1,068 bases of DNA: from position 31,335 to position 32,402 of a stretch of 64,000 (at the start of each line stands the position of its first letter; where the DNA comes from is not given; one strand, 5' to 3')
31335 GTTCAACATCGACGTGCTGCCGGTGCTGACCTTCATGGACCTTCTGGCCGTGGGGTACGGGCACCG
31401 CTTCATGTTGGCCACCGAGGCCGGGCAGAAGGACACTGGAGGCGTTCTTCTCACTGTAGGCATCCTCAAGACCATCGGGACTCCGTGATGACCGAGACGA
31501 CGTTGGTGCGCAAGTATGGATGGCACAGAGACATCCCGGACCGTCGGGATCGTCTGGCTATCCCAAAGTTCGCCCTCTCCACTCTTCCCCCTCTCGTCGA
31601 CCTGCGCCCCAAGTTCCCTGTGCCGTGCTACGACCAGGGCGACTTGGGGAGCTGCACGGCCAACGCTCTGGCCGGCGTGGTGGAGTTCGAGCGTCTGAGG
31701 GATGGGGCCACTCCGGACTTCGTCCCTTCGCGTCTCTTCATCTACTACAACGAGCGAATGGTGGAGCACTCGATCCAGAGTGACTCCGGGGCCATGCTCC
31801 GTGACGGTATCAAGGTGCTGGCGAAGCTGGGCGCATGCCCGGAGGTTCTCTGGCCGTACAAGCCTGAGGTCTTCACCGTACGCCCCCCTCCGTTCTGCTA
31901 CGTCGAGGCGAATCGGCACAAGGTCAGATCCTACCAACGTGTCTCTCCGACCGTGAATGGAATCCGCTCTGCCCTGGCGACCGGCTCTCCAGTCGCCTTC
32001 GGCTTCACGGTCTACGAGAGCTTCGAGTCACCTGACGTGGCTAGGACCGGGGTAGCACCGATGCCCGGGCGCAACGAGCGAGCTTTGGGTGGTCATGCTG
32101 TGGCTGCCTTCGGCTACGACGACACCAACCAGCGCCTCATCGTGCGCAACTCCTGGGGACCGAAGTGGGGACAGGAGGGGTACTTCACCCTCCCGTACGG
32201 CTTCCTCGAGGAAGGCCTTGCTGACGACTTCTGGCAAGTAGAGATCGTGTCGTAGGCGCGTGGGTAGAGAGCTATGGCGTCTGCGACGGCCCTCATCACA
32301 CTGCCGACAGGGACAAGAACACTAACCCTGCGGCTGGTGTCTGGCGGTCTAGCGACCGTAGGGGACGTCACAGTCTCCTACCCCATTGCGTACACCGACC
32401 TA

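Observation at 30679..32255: Polytopic membrane protein translationally coupled to a papain-family (C1A) peptidase: candidate unconventional lysis cassette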

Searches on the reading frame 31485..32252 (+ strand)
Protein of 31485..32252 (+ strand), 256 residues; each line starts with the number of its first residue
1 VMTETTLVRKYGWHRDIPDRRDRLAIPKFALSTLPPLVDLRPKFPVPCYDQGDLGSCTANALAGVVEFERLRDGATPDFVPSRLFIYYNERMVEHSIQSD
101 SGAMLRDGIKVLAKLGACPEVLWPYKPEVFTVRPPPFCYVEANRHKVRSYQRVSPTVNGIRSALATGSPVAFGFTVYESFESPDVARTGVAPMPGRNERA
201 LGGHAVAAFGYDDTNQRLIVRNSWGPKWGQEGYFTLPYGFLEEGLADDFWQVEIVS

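Call 5: search_protein_families(library=pfam, proteins=[window:31488-32252:+], max_evalue=0.01)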
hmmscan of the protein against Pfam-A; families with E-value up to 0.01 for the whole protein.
window:31488-32252:+ (255 aa): 3 families
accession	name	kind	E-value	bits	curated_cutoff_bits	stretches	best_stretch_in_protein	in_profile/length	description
PF00112.29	Peptidase_C1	-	3.8e-13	50.5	20.7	1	37-236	5-203/220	Papain family cysteine protease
PF13529.12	Peptidase_C39_2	-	0.0075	17.3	24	0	141-223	74-143/143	Peptidase_C39 like family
PF03051.21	Peptidase_C1_2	-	0.0099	15.2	22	0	211-242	373-404/438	Peptidase C1-like family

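Call 6: search_protein_families(library=phrogs, proteins=[window:31488-32252:+], max_evalue=0.01)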
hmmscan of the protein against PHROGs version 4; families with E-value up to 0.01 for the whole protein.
window:31488-32252:+ (255 aa): 1 family
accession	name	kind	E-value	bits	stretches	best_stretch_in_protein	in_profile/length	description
phrog_16701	-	other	7.2e-19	69.1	1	8-245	3-221/234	peptidase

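Call 9: search_dna_similar(query=window:31488-32252:+, collection=phages, mode=protein, max_evalue=0.001, max_rows=30)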
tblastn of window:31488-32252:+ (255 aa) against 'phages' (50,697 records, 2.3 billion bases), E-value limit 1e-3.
Records with a match: 26; places in all: 27; records where one place covers at least 80% of the query: 22.
Best place of each record, by identity: <60% 26.
By first word of the organism name: Prevotella 15; Thermoanaerobacterium 2; Gordonia 2; Arthrobacter 2; uncultured 1; Burkholderia 1; Alicyclobacillus 1; Phage 1; Xanthomonas 1.
By host as written in the record: Prevotella sp. 15; Thermoanaerobacterium saccharolyticum JW/SL-YS485 2; Gordonia terrae 3612 2; Arthrobacter sp. ATCC 21022 2; - 1; Burkholderia glumae 1; Alicyclobacillus acidoterrestris MMB007 1; bacteria 1; and 1 more.
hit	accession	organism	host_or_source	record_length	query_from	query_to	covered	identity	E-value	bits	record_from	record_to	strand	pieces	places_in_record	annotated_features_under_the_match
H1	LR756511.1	uncultured phage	metagenomic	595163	7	255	98%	52.0%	7e-77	258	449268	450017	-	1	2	record has no annotation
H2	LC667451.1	Burkholderia phage FLC9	Burkholderia glumae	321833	4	255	99%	39.8%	1e-51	185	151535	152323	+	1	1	hypothetical protein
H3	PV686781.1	Alicyclobacillus phage MMB025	Alicyclobacillus acidoterrestris MMB007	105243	32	246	84%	33.5%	3e-26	112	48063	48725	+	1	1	endolysin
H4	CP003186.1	Thermoanaerobacterium phage THSA-485A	Thermoanaerobacterium saccharolyticum ...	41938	7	231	88%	26.4%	3e-9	63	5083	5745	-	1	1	peptidase C1A papain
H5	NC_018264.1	Thermoanaerobacterium phage THSA-485A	Thermoanaerobacterium saccharolyticum ...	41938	7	231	88%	26.4%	3e-9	63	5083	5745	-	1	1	peptidase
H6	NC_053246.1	Gordonia phage Lilbeanie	Gordonia terrae 3612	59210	46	247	79%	29.2%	4e-8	59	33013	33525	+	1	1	40: peptidase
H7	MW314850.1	Gordonia phage Lilbeanie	Gordonia terrae 3612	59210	46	247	79%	29.2%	4e-8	59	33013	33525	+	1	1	40: cysteine protease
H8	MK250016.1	Prevotella phage Lak-A1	Prevotella sp.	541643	33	237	80%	28.2%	3e-8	60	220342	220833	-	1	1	record has no annotation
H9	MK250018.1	Prevotella phage Lak-A1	Prevotella sp.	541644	33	237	80%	28.2%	3e-8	60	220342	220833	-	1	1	record has no annotation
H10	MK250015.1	Prevotella phage Lak-A1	Prevotella sp.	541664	33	237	80%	28.2%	3e-8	60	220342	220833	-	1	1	record has no annotation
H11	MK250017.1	Prevotella phage Lak-A1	Prevotella sp.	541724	33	237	80%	28.2%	3e-8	60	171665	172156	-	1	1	record has no annotation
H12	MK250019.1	Prevotella phage Lak-A2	Prevotella sp.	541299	33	237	80%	28.2%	7e-8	59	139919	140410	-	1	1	record has no annotation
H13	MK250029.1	Prevotella phage Lak-C1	Prevotella sp.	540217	33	237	80%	28.2%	9e-8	58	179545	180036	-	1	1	record has no annotation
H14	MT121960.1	Phage DP SC_2_H4_2017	bacteria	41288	32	237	81%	26.8%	8e-5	49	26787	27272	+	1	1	none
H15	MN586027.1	Arthrobacter phage Mufasa8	Arthrobacter sp. ATCC 21022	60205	46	246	79%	26.9%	3e-5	50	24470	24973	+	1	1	26: cysteine protease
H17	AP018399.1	Xanthomonas phage XacN1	Xanthomonas citri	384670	27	246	86%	24.1%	1e-4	49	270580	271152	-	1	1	papain family cysteine protease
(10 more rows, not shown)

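Call 10: search_solved_structures(query=window:31488-32252:+, max_evalue=0.01, show_alignments=2)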
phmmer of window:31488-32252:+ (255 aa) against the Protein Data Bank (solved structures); distinct sequences matched with E-value up to 0.01: 162 (the best 60 are shown).
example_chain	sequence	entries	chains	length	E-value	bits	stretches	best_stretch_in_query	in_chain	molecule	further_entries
3ois_A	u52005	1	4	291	6.2e-70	238.7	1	9-254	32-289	Cysteine protease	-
6czk_A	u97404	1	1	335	4.3e-10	42.6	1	33-241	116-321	Pro-cathepsin H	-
1nb3_A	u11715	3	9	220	2.8e-09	39.9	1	34-243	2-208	Cathepsin H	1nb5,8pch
6czs_A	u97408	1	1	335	7.3e-09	38.5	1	159-241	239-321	Pro-cathepsin H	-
3qsd_A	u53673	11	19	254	4e-08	36.1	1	142-238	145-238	Cathepsin B-like peptidase (C01 family)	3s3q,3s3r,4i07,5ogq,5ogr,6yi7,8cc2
4i05_A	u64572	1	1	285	4.7e-08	35.9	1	142-238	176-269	Cathepsin B-like peptidase (C01 family)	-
4i04_A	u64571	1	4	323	6.9e-08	35.3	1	142-238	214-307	Cathepsin B-like peptidase (C01 family)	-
1yal_A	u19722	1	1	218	7e-08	35.3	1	34-235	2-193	CHYMOPAPAIN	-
1by8_A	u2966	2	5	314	1.1e-07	34.7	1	20-235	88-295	PROTEIN (PROCATHEPSIN K)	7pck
5tdi_A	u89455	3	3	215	3e-07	33.2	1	34-235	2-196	Cathepsin K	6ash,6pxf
1vsn_A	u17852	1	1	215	3.4e-07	33.1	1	34-235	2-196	Cathepsin K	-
1u9v_A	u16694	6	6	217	3.5e-07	33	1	34-235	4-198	Cathepsin K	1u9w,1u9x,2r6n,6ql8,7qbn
9g6a_A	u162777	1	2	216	3.8e-07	32.9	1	34-235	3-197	Cathepsin K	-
6qlm_A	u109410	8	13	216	4e-07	32.8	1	34-235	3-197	Cathepsin K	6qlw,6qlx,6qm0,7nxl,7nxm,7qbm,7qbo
3h7d_A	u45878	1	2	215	4.5e-07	32.6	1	34-235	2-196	Cathepsin K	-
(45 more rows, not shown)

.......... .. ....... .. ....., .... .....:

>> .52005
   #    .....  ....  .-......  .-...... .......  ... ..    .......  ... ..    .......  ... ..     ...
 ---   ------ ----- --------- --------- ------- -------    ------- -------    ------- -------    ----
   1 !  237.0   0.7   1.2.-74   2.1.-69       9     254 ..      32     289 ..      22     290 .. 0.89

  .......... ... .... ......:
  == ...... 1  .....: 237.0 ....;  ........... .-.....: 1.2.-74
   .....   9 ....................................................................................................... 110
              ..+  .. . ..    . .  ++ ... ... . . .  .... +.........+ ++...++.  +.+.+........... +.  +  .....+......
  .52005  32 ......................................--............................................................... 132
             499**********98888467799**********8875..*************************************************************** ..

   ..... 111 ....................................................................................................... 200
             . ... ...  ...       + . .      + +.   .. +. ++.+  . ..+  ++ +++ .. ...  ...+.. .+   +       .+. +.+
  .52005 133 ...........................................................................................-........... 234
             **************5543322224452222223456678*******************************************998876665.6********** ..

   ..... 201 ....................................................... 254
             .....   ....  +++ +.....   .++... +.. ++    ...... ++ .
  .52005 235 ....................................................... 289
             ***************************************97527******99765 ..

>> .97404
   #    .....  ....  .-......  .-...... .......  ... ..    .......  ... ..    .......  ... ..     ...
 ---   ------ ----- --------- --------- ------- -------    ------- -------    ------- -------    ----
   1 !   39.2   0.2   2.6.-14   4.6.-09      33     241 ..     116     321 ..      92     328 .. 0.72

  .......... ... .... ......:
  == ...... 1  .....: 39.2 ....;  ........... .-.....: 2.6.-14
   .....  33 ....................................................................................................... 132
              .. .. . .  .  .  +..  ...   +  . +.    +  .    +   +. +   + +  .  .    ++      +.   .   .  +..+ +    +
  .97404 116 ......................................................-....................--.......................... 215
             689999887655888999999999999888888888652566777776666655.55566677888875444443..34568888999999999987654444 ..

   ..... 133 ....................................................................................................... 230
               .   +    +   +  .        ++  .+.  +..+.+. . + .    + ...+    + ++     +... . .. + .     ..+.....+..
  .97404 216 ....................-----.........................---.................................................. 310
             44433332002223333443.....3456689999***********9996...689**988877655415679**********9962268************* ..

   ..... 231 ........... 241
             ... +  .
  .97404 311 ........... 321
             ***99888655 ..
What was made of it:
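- On Xylellain-type short bacterial C1A peptidase: 3OIS aligned over query residues 9-254, E 6e-70 (call 10).
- Closest known: Xylellain. Same: About 50% identity over the whole length (E 6e-70, call 10).
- Checked: It matches PDB 3OIS at E 6e-70 (call 10).
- It is a near-full-length copy of a bacterial stand-alone enzyme (call 10).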

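Call 12: get_annotated_region(hit=H3, flank=6000)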
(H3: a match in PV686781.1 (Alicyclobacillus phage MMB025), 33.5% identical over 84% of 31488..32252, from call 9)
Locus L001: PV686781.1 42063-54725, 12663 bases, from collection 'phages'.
description: Alicyclobacillus phage MMB025, complete genome.
organism: Alicyclobacillus phage MMB025 (NCBI taxid 3425951)
taxonomy: Viruses
host: Alicyclobacillus acidoterrestris MMB007; source: -; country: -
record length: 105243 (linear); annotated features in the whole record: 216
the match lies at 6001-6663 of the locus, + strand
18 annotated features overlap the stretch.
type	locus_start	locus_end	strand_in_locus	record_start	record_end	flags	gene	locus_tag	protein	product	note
CDS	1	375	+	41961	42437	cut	-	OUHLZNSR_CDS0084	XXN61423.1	virion structural protein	head and packaging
CDS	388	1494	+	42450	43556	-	-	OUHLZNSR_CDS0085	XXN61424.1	head protein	head and packaging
CDS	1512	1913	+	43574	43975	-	-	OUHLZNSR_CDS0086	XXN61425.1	tail fiber protein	tail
CDS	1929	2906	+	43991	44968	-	-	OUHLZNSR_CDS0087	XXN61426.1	tail fiber protein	tail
CDS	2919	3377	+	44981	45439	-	-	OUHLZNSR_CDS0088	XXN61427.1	virion structural protein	head and packaging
CDS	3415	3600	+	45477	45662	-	-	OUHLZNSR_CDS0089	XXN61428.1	hypothetical protein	-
CDS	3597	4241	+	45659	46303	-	-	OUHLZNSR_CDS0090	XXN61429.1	tail fiber protein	tail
CDS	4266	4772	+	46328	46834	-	-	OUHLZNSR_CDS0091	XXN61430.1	enoyl-CoA hydratase/carnithine racemase-like protein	moron, auxiliary metabolic gene and host takeover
CDS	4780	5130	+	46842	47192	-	-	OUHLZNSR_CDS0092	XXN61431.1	hypothetical protein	-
CDS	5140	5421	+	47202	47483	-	-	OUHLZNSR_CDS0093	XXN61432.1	hypothetical protein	-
CDS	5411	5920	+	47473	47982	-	-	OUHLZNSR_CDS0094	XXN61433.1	HNH endonuclease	DNA, RNA and nucleotide metabolism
CDS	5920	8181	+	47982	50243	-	-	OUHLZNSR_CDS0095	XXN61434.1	endolysin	lysis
CDS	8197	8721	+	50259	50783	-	-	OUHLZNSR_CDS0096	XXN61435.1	hypothetical protein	-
CDS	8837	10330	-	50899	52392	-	-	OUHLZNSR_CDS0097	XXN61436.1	integrase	integration and excision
CDS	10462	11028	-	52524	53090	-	-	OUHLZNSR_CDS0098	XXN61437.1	RuvC-like Holliday junction resolvase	DNA, RNA and nucleotide metabolism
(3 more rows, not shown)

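Call 13: get_annotated_region(hit=H2, flank=8000)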
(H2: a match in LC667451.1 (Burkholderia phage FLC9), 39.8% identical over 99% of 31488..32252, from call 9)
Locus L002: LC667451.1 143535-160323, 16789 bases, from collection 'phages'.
description: Burkholderia phage FLC9 DNA, complete genome.
organism: Burkholderia phage FLC9 (NCBI taxid 2906467)
taxonomy: Viruses; Duplodnaviria; Heunggongvirae; Uroviricota; Caudoviricetes
host: Burkholderia glumae; source: -; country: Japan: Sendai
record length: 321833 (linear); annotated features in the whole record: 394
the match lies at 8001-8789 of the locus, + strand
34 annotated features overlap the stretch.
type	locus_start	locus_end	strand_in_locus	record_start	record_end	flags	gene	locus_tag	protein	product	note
CDS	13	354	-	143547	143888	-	-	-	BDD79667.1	hypothetical protein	FLC9_gp148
CDS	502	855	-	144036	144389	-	-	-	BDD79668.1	hypothetical protein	FLC9_gp149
CDS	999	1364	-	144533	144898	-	-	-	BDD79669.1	hypothetical protein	FLC9_gp150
CDS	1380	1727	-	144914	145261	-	-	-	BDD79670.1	hypothetical protein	FLC9_gp151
CDS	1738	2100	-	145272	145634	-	-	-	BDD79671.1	hypothetical protein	FLC9_gp152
CDS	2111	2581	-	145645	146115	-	-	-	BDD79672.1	hypothetical protein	FLC9_gp153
CDS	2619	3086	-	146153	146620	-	-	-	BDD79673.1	hypothetical protein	FLC9_gp154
CDS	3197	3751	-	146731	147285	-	-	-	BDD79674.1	hypothetical protein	FLC9_gp155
CDS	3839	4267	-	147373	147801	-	-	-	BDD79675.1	hypothetical protein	FLC9_gp156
CDS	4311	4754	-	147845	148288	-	-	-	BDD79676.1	hypothetical protein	FLC9_gp157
CDS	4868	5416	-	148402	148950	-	-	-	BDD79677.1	hypothetical protein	FLC9_gp158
CDS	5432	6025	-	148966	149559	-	-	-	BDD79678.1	hypothetical protein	FLC9_gp159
CDS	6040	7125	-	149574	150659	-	-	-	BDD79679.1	hypothetical protein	FLC9_gp160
CDS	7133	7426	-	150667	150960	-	-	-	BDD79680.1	hypothetical protein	FLC9_gp161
CDS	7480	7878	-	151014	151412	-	-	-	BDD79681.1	hypothetical protein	FLC9_gp162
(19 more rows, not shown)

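Call 14: get_annotated_region(hit=H1, flank=20000)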
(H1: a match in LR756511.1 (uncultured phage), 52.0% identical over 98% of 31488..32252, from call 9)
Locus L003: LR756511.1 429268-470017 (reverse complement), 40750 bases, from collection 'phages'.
description: uncultured phage genome assembly, chromosome: 1.
organism: uncultured phage (NCBI taxid 278008)
taxonomy: Viruses; environmental samples
host: -; source: metagenomic; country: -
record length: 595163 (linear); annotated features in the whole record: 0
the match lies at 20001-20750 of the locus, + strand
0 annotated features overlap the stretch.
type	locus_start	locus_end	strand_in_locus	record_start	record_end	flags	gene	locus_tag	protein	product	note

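Call 23: find_encoding_contigs(protein=window:31485-32252:+, flank=10000, max_places=6)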
Protein window:31485-32252:+ (256 aa): no gene with exactly this product is on record in the collection.
